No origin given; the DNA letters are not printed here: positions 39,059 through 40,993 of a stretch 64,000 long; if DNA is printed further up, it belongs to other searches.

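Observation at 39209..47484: Back-to-back sigma54 locus: globin-coupled kinase and NtrC-type activator facing a receiver/CBS/Rieske/cytochrome b/octahaem (HAO-like) cytochrome operon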

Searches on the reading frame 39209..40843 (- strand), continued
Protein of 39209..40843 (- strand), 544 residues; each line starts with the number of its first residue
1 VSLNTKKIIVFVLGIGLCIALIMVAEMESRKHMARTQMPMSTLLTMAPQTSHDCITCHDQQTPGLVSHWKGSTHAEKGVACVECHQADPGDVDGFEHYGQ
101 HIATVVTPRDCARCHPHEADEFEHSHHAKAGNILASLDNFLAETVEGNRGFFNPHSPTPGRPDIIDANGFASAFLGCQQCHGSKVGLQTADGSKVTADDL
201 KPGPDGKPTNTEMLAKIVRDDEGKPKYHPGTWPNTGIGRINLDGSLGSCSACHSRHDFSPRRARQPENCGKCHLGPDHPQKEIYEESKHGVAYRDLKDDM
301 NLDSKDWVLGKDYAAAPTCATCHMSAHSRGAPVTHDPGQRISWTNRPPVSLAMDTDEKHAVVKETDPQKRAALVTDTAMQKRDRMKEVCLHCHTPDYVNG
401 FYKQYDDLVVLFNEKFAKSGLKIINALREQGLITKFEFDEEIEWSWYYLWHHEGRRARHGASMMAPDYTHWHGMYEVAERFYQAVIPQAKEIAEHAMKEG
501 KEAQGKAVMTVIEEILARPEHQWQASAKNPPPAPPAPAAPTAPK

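Call 10: find_encoding_contigs(protein=P0002, flank=8000, max_places=3)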
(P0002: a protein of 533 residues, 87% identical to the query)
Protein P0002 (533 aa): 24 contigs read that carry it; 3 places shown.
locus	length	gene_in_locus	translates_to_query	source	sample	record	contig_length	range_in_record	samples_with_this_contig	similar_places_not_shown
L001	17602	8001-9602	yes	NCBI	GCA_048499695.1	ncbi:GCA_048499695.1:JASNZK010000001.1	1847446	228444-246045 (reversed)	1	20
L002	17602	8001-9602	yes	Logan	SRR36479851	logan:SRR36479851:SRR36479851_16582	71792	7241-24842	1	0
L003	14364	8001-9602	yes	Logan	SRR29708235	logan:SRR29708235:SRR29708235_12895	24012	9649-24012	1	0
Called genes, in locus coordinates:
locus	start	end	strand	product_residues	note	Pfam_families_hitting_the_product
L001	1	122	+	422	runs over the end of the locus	PF07994:NAD_binding_5, PF01658:Inos-1-P_synth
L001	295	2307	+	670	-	PF00122:E1-E2_ATPase, PF00702:Hydrolase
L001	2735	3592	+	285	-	PF01416:PseudoU_synth_1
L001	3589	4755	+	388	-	PF13439:Glyco_transf_4, PF13579:Glyco_trans_4_4, PF13477:Glyco_trans_4_2, PF00534:Glycos_transf_1, PF13692:Glyco_trans_1_4, PF13524:Glyco_trans_1_2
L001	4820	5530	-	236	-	-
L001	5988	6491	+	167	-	PF00355:Rieske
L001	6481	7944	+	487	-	PF00033:Cytochrome_B, PF13631:Cytochrom_B_N_2, PF00032:Cytochrom_B_C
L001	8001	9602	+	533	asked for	PF13435:Cytochrome_C554 (faint), PF14522:Cytochrome_C7 (faint), PF13447:Multi-haem_cyto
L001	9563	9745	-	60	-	-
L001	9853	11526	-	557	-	PF07992:Pyr_redox_2, PF13738:Pyr_redox_3 (faint), PF00070:Pyr_redox, PF02852:Pyr_redox_dim, PF00581:Rhodanese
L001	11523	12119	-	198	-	PF00581:Rhodanese, PF11127:YgaP-like_TM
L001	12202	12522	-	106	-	PF12840:HTH_20, PF01022:HTH_5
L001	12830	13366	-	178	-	-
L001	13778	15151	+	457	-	-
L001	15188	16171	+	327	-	-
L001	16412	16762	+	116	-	PF03819:MazG (weak), PF12643:MazG-like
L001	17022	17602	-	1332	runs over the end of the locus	PF14522:Cytochrome_C7 (faint), PF22113:Mtrc-MtrF_II-IV_dom (faint), PF00034:Cytochrom_C (faint), PF13442:Cytochrome_CBB3 (faint)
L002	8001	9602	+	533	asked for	PF13435:Cytochrome_C554 (faint), PF14522:Cytochrome_C7 (faint), PF13447:Multi-haem_cyto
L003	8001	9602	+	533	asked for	PF13435:Cytochrome_C554 (faint), PF14522:Cytochrome_C7 (faint), PF13447:Multi-haem_cyto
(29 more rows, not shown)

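Call 11: find_encoding_contigs(protein=P0050, flank=8000, max_places=2)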
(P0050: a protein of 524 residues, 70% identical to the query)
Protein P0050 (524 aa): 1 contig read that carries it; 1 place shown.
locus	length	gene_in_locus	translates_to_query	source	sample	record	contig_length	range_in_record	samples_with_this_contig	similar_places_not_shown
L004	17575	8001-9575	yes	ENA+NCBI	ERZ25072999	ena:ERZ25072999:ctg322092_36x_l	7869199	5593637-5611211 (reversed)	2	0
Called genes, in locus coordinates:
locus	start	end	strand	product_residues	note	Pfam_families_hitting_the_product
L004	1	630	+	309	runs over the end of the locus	PF17827:PrmC_N, PF13489:Methyltransf_23 (weak), PF05175:MTS, PF06325:PrmA, PF13847:Methyltransf_31, PF08242:Methyltransf_12, PF09445:Methyltransf_15, PF13649:Methyltransf_25, +1 more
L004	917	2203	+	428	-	PF00275:EPSP_synthase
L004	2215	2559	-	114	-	PF07847:PCO_ADO (faint), PF00190:Cupin_1 (faint), PF02311:AraC_binding (weak), PF07883:Cupin_2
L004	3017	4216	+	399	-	PF00557:Peptidase_M24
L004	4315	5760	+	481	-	PF00884:Sulfatase, PF16347:SGSH_C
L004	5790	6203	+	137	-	PF02082:Rrf2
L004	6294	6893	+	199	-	PF00355:Rieske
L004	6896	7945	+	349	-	PF00033:Cytochrome_B, PF13631:Cytochrom_B_N_2, PF00032:Cytochrom_B_C (weak)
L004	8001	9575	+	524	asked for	PF14522:Cytochrome_C7 (faint), PF14537:Cytochrom_c3_2 (faint), PF13447:Multi-haem_cyto, PF13435:Cytochrome_C554 (weak)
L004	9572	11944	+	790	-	PF04879:Molybdop_Fe4S4, PF00384:Molybdopterin, PF01568:Molydop_binding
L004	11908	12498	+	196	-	PF03892:NapB (faint), PF14522:Cytochrome_C7 (faint)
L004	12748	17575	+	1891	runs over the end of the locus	PF00932:LTD, PF08757:CotH, PF28492:Beta_helix_4, PF13229:Beta_helix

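Call 16: find_encoding_contigs(protein=P0001, flank=10000, max_places=2)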
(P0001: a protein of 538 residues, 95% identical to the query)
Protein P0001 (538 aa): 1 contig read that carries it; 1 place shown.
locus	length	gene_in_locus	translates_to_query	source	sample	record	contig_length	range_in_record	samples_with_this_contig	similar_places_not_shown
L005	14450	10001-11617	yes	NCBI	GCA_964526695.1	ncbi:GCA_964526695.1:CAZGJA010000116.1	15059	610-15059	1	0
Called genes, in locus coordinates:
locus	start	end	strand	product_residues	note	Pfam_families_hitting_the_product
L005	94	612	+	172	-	-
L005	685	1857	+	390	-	-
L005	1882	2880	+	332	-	-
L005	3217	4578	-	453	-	PF00072:Response_reg, PF00004:AAA (faint), PF00158:Sigma54_activat, PF14532:Sigma54_activ_2, PF07728:AAA_5, PF25601:AAA_lid_14, PF02954:HTH_8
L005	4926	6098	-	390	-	PF11563:Protoglobin, PF13581:HATPase_c_2 (faint), PF00512:HisKA, PF02518:HATPase_c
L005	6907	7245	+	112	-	-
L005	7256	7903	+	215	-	PF00571:CBS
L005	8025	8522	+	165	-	PF00355:Rieske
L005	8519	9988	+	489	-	PF00033:Cytochrome_B, PF13631:Cytochrom_B_N_2, PF00032:Cytochrom_B_C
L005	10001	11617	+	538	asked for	PF13435:Cytochrome_C554 (faint), PF14522:Cytochrome_C7 (faint), PF13447:Multi-haem_cyto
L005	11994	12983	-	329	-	PF01180:DHO_dh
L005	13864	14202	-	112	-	-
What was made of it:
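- The whole seven-gene layout is conserved in L005 (call 16). The divergent layout is kept in L005 (call 16).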

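Call 17: find_encoding_contigs(protein=P0003, flank=10000, max_places=2)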
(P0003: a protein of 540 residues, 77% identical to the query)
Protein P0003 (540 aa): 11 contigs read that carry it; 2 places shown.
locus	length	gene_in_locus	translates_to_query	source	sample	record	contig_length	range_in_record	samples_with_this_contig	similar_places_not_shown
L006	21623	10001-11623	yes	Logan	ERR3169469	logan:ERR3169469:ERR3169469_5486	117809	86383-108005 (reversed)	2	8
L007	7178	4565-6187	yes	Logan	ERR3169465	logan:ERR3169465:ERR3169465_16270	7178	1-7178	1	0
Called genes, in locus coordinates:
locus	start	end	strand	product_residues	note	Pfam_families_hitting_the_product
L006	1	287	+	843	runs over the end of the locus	PF07992:Pyr_redox_2, PF13738:Pyr_redox_3, PF00070:Pyr_redox, PF02852:Pyr_redox_dim, PF00581:Rhodanese, PF01206:TusA, PF02635:DsrE, PF13686:DrsE_2, +2 more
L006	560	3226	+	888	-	PF00041:fn3 (faint), PF00413:Peptidase_M10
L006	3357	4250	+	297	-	PF01875:Memo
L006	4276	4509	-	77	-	-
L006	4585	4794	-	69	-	-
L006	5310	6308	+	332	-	PF00730:HhH-GPD, PF00633:HHH (weak), PF14815:NUDIX_4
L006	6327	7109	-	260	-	PF06884:DUF1264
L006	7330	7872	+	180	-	PF02082:Rrf2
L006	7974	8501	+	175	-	PF00355:Rieske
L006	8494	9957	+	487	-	PF00033:Cytochrome_B, PF13631:Cytochrom_B_N_2, PF00032:Cytochrom_B_C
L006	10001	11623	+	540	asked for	PF14522:Cytochrome_C7 (faint), PF13447:Multi-haem_cyto, PF13435:Cytochrome_C554 (weak)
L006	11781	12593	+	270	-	PF00398:RrnaAD (weak), PF08241:Methyltransf_11 (weak), PF13649:Methyltransf_25 (weak)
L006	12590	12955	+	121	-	PF07883:Cupin_2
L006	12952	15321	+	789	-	PF04879:Molybdop_Fe4S4, PF00384:Molybdopterin, PF01568:Molydop_binding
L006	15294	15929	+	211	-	PF03892:NapB (faint), PF14522:Cytochrome_C7 (faint)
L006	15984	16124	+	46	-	-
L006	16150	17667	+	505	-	PF13372:Alginate_exp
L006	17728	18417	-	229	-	PF04493:Endonuclease_5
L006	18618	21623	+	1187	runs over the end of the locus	-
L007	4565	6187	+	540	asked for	PF14522:Cytochrome_C7 (faint), PF13447:Multi-haem_cyto, PF13435:Cytochrome_C554 (weak)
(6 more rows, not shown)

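Call 18: find_encoding_contigs(protein=P0013, flank=10000, max_places=2)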
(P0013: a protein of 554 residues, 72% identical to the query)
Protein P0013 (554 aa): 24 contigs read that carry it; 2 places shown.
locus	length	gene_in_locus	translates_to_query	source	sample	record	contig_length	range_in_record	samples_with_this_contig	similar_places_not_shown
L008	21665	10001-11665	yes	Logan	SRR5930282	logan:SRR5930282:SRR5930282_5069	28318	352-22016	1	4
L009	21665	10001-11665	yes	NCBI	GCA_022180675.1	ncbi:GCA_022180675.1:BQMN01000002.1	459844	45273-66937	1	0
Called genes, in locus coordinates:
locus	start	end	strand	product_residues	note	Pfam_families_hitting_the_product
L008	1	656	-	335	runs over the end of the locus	?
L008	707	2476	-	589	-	PF00034:Cytochrom_C, PF13442:Cytochrome_CBB3, PF00034:Cytochrom_C, PF13442:Cytochrome_CBB3 (weak), PF09459:EB_dh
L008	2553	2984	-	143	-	PF02082:Rrf2, PF12802:MarR_2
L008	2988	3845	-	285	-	PF13847:Methyltransf_31 (weak), PF08241:Methyltransf_11, PF08242:Methyltransf_12, PF13649:Methyltransf_25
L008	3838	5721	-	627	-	PF08984:DUF1858, PF05940:NnrS, PF08984:DUF1858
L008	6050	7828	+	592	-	PF12801:Fer4_5 (weak), PF12801:Fer4_5 (weak), PF13432:TPR_16 (weak), PF13424:TPR_12 (weak), PF13414:TPR_11, PF13432:TPR_16, PF13424:TPR_12 (weak), PF14559:TPR_19, +10 more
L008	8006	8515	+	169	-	PF00355:Rieske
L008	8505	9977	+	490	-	PF00033:Cytochrome_B, PF13631:Cytochrom_B_N_2, PF00032:Cytochrom_B_C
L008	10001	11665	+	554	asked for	PF14522:Cytochrome_C7 (faint), PF13447:Multi-haem_cyto, PF13435:Cytochrome_C554 (weak)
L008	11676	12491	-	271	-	PF00106:adh_short, PF08659:KR, PF13561:adh_short_C2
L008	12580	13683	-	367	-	PF07167:PhaC_N, PF00561:Abhydrolase_1, PF11339:DUF3141 (weak), PF12146:Hydrolase_4 (faint)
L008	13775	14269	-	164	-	-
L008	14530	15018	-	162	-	-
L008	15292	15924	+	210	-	PF07879:PHB_acc_N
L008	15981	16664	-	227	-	-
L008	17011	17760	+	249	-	PF20772:TACO1_YebC_N, PF01709:Transcrip_reg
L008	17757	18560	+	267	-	PF00535:Glycos_transf_2, PF13641:Glyco_tranf_2_3 (weak)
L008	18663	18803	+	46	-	-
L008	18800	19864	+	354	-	PF01368:DHH, PF02272:DHHA1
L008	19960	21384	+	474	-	PF01663:Phosphodiest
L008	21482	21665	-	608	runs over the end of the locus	-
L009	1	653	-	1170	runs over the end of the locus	PF00384:Molybdopterin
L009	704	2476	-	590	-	PF13442:Cytochrome_CBB3, PF00034:Cytochrom_C, PF13442:Cytochrome_CBB3 (weak), PF09459:EB_dh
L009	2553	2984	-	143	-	PF02082:Rrf2, PF12802:MarR_2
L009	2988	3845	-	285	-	PF13847:Methyltransf_31 (weak), PF08241:Methyltransf_11, PF08242:Methyltransf_12, PF13649:Methyltransf_25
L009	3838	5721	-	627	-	PF08984:DUF1858, PF05940:NnrS, PF08984:DUF1858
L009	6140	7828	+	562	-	PF12801:Fer4_5 (weak), PF12801:Fer4_5 (weak), PF13432:TPR_16 (weak), PF13414:TPR_11, PF13424:TPR_12 (weak), PF13432:TPR_16, PF13431:TPR_17 (weak), PF14559:TPR_19, +10 more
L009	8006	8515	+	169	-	PF00355:Rieske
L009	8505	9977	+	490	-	PF00033:Cytochrome_B, PF13631:Cytochrom_B_N_2, PF00032:Cytochrom_B_C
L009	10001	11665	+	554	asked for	PF14522:Cytochrome_C7 (faint), PF13447:Multi-haem_cyto, PF13435:Cytochrome_C554 (weak)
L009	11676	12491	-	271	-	PF00106:adh_short, PF08659:KR, PF13561:adh_short_C2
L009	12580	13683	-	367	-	PF07167:PhaC_N, PF00561:Abhydrolase_1, PF11339:DUF3141 (weak), PF12146:Hydrolase_4 (faint)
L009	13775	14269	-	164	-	-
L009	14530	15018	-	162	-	-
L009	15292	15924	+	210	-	PF07879:PHB_acc_N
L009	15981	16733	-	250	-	-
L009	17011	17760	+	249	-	PF20772:TACO1_YebC_N, PF01709:Transcrip_reg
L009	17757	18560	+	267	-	PF00535:Glycos_transf_2, PF13641:Glyco_tranf_2_3 (weak)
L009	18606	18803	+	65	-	-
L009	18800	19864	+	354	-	PF01368:DHH, PF02272:DHHA1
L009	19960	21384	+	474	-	PF01663:Phosphodiest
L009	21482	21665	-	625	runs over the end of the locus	-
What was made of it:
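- Rrf2 regulators, NnrS and a molybdopterin/cytochrome c pair are neighbours in others (calls 11, 17, 18). L008 and L009 place the trio next to NnrS/DUF1858 and an Rrf2 regulator, both typical NO-related neighbours (call 18).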

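Call 22: search_solved_structures(query=A1, max_evalue=0.001, show_alignments=4)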
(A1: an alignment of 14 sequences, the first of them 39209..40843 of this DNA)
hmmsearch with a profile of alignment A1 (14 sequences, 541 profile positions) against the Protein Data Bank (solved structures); distinct sequences matched with E-value up to 0.001: 8.
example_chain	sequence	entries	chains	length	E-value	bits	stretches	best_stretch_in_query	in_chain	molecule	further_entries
4qo5_A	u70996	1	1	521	2.9e-49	171.3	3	224-324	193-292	Hypothetical multiheme protein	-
6h5l_A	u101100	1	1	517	1.1e-30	110.1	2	245-431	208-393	Similar to hydroxylamine oxidoreductase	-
4fas_A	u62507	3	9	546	2.3e-20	76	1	243-347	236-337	Hydroxylamine oxidoreductase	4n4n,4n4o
1fgj_A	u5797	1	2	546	2.9e-20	75.6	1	243-347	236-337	HYDROXYLAMINE OXIDOREDUCTASE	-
6m0p_A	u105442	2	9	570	3e-20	75.6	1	243-347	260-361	Aerobic hydroxylamine oxidoreductase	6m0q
4n4j_A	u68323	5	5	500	4.6e-18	68.4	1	245-329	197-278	hydroxylamine oxidoreductase | Similar to hydroxylamine oxidoreductase hao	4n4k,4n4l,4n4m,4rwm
6t5e_A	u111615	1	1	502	1.1e-15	60.5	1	245-328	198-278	Hydroxylamine oxidoreductase-like protein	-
6hif_G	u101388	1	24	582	1.2e-15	60.4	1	245-329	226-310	Hydrazine dehydrogenase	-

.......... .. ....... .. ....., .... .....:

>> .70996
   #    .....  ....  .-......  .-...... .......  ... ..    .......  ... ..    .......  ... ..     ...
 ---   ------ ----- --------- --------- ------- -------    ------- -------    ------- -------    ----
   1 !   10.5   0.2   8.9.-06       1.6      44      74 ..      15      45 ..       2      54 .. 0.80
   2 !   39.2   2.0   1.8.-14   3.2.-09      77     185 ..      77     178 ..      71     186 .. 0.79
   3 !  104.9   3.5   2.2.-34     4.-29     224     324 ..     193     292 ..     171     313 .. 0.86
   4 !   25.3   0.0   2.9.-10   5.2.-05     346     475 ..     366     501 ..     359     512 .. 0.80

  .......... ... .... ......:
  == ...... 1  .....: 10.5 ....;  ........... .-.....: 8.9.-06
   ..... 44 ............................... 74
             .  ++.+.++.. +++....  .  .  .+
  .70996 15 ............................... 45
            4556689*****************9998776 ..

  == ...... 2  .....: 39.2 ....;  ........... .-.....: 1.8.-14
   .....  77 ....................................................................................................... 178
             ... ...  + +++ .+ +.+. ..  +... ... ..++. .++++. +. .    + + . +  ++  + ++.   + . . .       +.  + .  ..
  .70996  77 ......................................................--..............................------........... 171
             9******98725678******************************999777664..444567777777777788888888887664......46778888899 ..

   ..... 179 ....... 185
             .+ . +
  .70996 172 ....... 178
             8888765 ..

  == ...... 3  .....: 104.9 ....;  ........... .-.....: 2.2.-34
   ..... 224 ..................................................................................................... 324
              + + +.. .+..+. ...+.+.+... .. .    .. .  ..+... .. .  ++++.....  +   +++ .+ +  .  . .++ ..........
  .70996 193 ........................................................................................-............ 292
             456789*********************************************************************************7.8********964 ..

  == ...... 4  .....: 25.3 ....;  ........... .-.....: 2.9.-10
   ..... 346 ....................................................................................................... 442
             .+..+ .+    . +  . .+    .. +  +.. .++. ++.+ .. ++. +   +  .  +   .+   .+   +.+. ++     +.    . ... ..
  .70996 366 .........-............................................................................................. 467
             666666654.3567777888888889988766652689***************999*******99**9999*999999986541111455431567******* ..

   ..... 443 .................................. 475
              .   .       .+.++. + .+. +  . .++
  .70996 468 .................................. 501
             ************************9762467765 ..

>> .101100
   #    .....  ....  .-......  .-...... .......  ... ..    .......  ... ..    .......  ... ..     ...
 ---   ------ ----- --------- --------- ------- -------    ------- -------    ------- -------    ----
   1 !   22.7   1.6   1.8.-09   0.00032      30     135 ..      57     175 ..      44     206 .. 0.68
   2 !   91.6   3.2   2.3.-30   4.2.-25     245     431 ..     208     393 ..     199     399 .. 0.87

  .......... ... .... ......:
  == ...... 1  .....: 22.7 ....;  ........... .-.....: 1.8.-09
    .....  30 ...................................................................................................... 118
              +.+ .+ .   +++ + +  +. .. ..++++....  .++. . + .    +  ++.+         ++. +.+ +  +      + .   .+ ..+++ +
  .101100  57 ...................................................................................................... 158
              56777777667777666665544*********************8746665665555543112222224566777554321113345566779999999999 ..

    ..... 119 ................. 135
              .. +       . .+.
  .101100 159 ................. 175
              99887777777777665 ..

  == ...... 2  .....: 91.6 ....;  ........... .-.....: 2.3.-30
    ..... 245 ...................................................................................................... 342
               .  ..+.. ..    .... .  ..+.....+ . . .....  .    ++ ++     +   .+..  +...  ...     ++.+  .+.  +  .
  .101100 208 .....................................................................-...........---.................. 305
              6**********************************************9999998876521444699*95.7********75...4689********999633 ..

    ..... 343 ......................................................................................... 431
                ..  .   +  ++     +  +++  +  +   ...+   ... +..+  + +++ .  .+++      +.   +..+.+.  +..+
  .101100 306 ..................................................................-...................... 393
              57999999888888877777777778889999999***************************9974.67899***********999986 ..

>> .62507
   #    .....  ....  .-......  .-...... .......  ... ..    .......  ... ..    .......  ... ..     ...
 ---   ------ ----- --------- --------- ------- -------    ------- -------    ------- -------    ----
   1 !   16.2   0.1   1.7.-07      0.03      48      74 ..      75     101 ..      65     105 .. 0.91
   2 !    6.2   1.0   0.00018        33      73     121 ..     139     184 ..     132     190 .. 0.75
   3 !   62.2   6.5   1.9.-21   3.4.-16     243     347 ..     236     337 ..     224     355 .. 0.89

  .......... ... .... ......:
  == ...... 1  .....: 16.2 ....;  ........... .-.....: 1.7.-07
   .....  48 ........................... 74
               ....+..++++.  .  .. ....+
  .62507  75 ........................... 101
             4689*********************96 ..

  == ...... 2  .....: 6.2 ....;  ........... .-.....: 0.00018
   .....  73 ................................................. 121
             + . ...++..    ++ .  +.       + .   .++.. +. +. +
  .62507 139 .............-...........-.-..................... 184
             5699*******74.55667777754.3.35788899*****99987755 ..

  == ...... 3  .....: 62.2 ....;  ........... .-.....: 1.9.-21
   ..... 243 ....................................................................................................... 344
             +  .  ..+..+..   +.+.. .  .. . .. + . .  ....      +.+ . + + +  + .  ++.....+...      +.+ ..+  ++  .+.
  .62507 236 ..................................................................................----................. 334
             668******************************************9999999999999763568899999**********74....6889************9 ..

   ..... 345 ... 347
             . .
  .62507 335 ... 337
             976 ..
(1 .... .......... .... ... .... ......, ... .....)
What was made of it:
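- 39209..40843 (-): Octahaem cytochrome c of the HAO family (544 aa) with an N-terminal hydrophobic helix; proposed catalytic subunit. The GPDHP Asp-His pair aligns with NeHAO and 6h5l (call 22).
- On HAO-family octahaem cytochrome c (Pfam PF13447): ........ aligns with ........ of NeHAO and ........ of 6h5l (call 22).
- On Oxidative HAO/HOX/HDH subgroup: HMMER alignments to NeHAO end at residue 349 (call 22).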
